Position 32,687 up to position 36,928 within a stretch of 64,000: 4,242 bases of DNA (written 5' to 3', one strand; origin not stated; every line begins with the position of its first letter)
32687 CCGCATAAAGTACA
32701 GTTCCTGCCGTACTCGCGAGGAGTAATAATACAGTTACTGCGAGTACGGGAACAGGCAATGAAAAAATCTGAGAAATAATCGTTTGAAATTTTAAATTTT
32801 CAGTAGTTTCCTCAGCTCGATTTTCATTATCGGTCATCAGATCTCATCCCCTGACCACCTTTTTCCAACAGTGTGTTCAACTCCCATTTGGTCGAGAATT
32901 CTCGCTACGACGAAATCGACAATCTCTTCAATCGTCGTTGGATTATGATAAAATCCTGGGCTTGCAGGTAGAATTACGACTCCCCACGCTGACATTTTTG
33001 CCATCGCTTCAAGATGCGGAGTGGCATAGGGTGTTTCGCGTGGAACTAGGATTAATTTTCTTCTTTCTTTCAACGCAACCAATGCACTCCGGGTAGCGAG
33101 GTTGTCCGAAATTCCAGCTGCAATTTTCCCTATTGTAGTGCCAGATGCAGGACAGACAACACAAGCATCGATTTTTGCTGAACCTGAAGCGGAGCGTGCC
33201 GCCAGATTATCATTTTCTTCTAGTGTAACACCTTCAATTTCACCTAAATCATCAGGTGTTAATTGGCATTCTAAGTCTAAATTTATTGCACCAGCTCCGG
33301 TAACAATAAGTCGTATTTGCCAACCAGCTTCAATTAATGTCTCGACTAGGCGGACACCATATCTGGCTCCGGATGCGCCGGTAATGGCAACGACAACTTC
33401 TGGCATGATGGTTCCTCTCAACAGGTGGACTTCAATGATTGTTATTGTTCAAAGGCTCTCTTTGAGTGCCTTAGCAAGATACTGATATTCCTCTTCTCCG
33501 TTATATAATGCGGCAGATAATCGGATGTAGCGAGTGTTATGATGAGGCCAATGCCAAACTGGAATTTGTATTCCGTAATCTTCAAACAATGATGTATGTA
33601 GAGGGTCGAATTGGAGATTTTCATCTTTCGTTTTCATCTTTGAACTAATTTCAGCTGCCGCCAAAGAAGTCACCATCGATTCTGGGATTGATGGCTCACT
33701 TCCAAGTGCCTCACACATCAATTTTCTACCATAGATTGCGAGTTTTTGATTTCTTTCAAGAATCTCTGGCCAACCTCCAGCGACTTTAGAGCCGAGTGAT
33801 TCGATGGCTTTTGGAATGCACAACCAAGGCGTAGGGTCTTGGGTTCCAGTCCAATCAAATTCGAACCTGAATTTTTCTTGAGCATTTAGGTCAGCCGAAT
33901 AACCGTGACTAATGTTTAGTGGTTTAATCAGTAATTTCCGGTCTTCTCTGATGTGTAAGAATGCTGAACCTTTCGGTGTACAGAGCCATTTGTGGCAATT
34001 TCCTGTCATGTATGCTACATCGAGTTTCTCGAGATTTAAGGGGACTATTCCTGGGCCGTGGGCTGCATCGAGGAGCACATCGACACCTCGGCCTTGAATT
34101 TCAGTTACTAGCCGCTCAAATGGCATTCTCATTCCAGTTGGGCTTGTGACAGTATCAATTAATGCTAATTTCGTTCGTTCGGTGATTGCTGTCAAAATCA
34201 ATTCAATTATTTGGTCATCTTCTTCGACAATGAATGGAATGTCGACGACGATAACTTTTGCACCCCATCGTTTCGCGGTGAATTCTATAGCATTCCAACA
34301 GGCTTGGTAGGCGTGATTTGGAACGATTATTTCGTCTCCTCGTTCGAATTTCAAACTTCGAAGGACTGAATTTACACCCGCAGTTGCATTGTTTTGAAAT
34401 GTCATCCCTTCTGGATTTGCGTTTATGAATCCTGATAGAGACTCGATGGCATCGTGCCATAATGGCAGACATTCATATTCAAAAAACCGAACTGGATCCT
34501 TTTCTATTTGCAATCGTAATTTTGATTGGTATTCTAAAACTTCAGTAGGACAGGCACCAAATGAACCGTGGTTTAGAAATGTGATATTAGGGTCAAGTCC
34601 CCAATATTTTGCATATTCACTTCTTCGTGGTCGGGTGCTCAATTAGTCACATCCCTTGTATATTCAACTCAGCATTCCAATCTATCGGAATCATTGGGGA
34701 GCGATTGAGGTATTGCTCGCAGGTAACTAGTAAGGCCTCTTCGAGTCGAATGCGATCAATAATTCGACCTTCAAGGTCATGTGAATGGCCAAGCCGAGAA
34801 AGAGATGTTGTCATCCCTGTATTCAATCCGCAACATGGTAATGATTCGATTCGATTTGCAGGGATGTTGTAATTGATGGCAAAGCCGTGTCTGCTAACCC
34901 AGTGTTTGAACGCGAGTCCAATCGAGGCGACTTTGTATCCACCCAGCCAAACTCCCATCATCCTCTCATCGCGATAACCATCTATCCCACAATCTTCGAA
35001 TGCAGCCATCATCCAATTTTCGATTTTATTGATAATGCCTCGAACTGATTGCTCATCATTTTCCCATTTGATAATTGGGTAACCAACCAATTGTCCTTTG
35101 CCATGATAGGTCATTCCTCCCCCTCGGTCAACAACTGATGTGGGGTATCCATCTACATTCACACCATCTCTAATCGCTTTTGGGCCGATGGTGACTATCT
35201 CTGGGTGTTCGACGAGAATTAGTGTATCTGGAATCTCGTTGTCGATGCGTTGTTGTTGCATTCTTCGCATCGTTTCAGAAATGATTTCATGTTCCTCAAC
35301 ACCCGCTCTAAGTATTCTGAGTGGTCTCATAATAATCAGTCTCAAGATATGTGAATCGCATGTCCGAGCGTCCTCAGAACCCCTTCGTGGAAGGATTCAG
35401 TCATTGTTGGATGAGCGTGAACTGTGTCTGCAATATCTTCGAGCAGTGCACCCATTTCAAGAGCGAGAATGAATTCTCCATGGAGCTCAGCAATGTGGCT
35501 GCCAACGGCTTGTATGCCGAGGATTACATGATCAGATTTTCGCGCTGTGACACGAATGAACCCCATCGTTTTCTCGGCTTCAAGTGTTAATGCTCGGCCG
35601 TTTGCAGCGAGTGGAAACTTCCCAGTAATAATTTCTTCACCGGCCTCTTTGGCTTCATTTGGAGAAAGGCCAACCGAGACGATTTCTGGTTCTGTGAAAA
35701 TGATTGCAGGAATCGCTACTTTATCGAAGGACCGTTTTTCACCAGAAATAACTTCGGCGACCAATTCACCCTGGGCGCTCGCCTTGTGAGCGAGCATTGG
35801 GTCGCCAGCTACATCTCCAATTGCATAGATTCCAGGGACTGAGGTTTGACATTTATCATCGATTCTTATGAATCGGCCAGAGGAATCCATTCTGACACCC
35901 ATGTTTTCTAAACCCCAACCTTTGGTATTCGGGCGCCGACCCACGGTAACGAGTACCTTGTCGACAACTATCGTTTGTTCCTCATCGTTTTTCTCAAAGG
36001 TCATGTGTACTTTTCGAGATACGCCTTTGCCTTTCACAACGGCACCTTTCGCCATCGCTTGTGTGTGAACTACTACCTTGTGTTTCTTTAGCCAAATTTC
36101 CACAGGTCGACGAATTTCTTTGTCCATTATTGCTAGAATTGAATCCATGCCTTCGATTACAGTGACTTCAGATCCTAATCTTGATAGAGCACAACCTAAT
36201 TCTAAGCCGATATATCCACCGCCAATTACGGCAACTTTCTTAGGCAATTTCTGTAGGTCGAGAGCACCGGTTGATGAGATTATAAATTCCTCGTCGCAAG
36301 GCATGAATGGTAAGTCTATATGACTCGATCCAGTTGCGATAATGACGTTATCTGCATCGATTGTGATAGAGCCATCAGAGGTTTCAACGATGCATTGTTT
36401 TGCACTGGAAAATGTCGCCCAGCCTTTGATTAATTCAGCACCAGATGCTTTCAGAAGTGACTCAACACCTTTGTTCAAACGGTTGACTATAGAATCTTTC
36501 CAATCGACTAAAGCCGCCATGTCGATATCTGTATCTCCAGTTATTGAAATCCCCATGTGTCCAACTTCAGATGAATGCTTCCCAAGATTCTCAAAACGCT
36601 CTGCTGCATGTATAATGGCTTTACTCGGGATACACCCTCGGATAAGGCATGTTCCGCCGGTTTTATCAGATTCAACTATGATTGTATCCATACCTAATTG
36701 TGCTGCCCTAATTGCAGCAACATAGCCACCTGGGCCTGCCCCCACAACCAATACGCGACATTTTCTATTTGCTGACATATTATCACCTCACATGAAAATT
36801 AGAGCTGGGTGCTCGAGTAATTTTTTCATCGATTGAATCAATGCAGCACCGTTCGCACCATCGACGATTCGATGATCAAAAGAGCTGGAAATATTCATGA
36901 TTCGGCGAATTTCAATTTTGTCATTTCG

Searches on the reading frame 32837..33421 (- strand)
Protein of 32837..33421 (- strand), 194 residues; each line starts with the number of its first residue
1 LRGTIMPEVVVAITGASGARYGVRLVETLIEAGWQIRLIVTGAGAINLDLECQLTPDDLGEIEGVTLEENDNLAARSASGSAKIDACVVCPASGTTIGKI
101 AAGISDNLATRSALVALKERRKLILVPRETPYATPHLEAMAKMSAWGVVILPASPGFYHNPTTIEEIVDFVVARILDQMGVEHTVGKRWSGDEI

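Call 21: search_protein_families(library=pfam, proteins=[window:32837-33421:-], max_evalue=0.0001)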
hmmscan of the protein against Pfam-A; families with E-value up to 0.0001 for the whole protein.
window:32837-33421:- (194 aa): 1 family
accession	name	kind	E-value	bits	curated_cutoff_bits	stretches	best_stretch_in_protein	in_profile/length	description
PF02441.25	Flavoprotein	-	1.3e-42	145.6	22.7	1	8-178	2-161/162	Flavoprotein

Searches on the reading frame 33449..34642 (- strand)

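Call 21: search_protein_families(library=pfam, proteins=[window:33449-34642:-], max_evalue=0.0001)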
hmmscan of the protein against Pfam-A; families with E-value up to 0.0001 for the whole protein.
window:33449-34642:- (397 aa): 3 families
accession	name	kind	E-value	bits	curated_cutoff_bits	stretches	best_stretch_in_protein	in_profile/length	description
PF00266.25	Aminotran_5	-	4.9e-20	72.3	21.5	1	67-304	50-286/371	Aminotransferase class-V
PF01041.23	DegT_DnrJ_EryC1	-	1.4e-08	34.8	19.8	1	84-198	46-151/360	DegT/DnrJ/EryC1/StrS aminotransferase family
PF01053.26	Cys_Met_Meta_PP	-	6e-08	32.1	27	1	80-209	71-191/381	Cys/Met metabolism PLP-dependent enzyme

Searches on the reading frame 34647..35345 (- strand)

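Call 21: search_protein_families(library=pfam, proteins=[window:34647-35345:-], max_evalue=0.0001)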
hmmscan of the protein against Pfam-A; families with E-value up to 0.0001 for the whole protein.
window:34647-35345:- (232 aa): 1 family
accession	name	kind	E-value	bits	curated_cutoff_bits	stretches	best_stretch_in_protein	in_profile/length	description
PF21948.1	LplA-B_cat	-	3.2e-27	96.2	27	1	27-170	10-157/200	Lipoyl protein ligase A/B catalytic domain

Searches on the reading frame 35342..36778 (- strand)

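Call 21: search_protein_families(library=pfam, proteins=[window:35342-36778:-], max_evalue=0.0001)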
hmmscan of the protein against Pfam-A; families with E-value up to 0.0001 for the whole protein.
window:35342-36778:- (478 aa): 12 families
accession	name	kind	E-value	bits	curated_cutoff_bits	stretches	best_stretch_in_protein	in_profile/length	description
PF07992.20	Pyr_redox_2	-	2e-73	247.8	26.1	1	8-337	2-291/291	Pyridine nucleotide-disulphide oxidoreductase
PF02852.28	Pyr_redox_dim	-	1.1e-29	103.2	25.3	1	356-465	1-108/110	Pyridine nucleotide-disulphide oxidoreductase, dimerisation domain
PF00070.33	Pyr_redox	-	7.7e-20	71.6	22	1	181-259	1-79/82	Pyridine nucleotide-disulphide oxidoreductase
PF13738.12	Pyr_redox_3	-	3.2e-16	59.9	30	1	127-321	112-305/305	Pyridine nucleotide-disulphide oxidoreductase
PF00890.30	FAD_binding_2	-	2.3e-08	34.1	20.4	1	9-41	2-35/414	FAD binding domain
PF01134.28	GIDA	-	1.9e-07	30.9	22.1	0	9-62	2-53/391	Glucose inhibited division protein A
PF01494.25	FAD_binding_3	-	5.3e-07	29.6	22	0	6-40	1-35/349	FAD binding domain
PF01266.30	DAO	-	1.9e-06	28.1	27.9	0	181-210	1-30/353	FAD dependent oxidoreductase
PF12831.13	FAD_oxidored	-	2.5e-06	27.5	27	1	9-44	2-38/416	FAD dependent oxidoreductase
PF13450.12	NAD_binding_8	-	5.2e-06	27.1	21.9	0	11-44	1-35/68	NAD(P)-binding Rossmann-like domain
PF03486.20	HI0933_like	-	1.3e-05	25.2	50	0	8-42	2-36/244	HI0933-like protein Rossmann domain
PF01262.27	AlaDh_PNT_C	-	4.2e-05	23.5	23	0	5-39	27-61/214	Alanine dehydrogenase/PNT, C-terminal domain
